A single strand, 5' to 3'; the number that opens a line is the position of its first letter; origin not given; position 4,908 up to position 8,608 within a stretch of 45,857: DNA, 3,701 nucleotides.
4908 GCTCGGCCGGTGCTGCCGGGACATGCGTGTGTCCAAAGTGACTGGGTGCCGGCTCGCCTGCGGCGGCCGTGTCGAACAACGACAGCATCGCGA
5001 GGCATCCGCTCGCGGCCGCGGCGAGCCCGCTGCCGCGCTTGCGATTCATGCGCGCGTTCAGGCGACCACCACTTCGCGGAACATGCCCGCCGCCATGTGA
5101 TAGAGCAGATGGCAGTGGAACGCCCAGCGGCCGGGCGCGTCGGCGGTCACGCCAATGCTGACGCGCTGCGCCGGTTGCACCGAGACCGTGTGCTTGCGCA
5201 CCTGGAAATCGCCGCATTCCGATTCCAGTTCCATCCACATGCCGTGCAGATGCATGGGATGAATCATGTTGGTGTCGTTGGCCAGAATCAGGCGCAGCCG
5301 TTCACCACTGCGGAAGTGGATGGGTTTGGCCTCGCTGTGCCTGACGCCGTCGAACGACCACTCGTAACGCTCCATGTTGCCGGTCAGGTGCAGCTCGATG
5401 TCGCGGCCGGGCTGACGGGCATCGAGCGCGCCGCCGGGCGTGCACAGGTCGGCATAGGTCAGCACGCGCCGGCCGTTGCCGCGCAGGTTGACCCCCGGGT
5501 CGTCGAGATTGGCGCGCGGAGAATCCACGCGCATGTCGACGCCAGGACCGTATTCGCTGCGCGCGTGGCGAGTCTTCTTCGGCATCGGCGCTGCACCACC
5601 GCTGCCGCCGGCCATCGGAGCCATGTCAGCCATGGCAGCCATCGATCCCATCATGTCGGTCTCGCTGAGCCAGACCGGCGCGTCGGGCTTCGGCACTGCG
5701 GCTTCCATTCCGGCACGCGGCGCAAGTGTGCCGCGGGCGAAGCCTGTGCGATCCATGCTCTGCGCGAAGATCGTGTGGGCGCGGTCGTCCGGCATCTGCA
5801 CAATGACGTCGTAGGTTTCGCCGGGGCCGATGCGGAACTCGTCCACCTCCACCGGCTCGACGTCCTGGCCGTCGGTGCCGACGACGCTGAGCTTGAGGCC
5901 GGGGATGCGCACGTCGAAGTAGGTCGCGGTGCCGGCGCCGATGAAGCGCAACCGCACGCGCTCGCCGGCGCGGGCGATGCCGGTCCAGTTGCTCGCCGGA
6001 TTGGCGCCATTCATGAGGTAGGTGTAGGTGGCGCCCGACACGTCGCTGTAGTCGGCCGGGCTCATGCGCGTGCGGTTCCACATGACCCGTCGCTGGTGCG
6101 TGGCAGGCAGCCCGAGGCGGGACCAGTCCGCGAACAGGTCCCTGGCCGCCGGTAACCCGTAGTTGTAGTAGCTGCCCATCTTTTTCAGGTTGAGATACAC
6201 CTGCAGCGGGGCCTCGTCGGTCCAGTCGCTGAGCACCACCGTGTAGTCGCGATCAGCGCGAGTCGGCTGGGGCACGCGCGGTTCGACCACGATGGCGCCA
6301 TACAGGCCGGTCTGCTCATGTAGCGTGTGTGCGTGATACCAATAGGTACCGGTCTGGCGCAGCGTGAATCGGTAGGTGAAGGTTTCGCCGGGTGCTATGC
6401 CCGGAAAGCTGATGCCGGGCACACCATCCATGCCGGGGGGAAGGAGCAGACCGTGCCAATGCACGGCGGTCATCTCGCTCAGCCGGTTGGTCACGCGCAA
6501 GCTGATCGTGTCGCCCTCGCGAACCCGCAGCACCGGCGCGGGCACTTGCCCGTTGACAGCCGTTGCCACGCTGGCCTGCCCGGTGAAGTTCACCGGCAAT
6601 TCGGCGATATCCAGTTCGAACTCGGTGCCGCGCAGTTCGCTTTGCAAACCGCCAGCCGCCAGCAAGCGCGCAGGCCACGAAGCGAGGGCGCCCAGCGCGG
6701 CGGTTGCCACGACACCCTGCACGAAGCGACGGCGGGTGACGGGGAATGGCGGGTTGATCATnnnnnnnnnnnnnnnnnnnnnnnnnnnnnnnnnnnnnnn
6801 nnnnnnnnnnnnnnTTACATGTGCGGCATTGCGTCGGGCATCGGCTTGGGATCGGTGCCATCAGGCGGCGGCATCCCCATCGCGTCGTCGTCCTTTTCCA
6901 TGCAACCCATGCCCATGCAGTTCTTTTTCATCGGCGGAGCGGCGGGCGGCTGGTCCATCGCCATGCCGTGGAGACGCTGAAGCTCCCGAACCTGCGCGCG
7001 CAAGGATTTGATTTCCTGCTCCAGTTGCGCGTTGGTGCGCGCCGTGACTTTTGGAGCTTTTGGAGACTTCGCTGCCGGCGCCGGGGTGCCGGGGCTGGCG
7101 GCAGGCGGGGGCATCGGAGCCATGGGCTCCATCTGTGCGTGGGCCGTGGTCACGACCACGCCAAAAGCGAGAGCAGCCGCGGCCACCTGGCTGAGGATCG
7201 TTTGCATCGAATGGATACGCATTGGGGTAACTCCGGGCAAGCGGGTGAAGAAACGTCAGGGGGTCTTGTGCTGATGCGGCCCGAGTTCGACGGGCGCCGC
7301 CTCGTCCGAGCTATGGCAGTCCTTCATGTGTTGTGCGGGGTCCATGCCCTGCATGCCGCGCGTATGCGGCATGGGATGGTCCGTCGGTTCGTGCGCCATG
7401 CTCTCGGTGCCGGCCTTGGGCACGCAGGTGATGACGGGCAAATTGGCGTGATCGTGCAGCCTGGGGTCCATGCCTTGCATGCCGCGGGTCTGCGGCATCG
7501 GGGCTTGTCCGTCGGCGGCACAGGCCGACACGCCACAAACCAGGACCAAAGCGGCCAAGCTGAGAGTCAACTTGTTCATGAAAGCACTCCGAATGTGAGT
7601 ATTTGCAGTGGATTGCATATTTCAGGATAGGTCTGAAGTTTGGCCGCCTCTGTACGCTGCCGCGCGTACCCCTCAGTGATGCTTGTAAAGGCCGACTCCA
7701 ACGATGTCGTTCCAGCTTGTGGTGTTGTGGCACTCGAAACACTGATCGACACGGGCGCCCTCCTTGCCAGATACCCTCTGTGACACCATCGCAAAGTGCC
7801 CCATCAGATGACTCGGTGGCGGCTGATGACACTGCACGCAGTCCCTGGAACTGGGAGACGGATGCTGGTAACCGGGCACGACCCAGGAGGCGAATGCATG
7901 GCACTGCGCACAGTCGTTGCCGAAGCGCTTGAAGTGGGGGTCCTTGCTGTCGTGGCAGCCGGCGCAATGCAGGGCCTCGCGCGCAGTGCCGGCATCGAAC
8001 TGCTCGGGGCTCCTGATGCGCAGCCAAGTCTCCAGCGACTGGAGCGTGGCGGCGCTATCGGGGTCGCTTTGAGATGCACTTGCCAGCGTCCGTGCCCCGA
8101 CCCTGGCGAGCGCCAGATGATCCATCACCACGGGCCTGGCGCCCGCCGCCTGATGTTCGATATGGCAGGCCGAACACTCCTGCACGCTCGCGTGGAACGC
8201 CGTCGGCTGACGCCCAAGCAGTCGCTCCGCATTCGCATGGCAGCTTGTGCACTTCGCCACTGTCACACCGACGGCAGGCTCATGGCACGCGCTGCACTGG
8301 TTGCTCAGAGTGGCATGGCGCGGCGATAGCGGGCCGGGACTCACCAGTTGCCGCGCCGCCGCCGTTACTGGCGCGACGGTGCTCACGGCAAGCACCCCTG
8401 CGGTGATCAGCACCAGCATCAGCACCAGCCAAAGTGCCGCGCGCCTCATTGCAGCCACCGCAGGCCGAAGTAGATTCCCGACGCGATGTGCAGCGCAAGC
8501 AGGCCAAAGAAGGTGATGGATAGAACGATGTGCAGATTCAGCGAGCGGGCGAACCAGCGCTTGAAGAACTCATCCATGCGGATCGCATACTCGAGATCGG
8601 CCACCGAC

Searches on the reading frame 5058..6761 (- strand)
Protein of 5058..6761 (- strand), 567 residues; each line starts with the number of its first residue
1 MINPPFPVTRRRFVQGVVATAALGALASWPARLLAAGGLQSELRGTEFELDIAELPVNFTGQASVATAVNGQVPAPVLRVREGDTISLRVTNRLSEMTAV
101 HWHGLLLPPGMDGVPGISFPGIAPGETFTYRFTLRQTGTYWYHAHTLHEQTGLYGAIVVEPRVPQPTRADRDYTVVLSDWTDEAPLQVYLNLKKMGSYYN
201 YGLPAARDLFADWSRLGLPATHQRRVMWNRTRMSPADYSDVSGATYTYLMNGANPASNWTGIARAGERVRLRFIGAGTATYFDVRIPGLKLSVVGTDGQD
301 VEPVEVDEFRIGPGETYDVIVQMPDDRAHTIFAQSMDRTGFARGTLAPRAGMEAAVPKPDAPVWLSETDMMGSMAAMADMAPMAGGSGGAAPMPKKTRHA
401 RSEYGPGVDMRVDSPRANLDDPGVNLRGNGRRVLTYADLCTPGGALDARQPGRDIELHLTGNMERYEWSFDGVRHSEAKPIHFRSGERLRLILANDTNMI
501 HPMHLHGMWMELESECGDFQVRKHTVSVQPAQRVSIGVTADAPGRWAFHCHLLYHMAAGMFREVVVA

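Call 6: search_protein_families(library=pfam, proteins=[window:5058-6761:-])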
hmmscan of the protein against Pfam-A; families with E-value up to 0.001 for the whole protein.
window:5058-6761:- (567 aa): 4 families
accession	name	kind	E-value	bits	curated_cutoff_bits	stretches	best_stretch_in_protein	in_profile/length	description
PF07732.21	Cu-oxidase_3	-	2.2e-40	137.9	21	1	56-162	6-117/119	Multicopper oxidase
PF07731.20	Cu-oxidase_2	-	1.4e-35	122.5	20.4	2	451-566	4-133/137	Multicopper oxidase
PF00394.28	Cu-oxidase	-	1.5e-28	100.3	21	1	231-336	22-135/157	Multicopper oxidase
PF00127.26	Copper-bind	-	5.5e-05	24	21.2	0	122-160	64-99/99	Copper binding proteins, plastocyanin/azurin family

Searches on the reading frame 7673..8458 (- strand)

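Call 78: search_protein_families(library=pfam, proteins=[window:7673-8458:-], max_evalue=0.001)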
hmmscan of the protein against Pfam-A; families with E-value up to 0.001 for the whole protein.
window:7673-8458:- (261 aa): 3 families
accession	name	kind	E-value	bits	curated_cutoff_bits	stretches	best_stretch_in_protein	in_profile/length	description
PF14522.11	Cytochrome_C7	-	7.9e-08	32.4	24.8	0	199-247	8-51/67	Cytochrome c7 and related cytochrome c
PF09699.15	Paired_CXXCH_1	-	2.9e-07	30.5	20.6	0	203-246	5-38/41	Doubled CXXCH motif (Paired_CXXCH_1)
PF14537.11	Cytochrom_c3_2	-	4e-07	30.8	25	1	48-104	2-69/79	Cytochrome c3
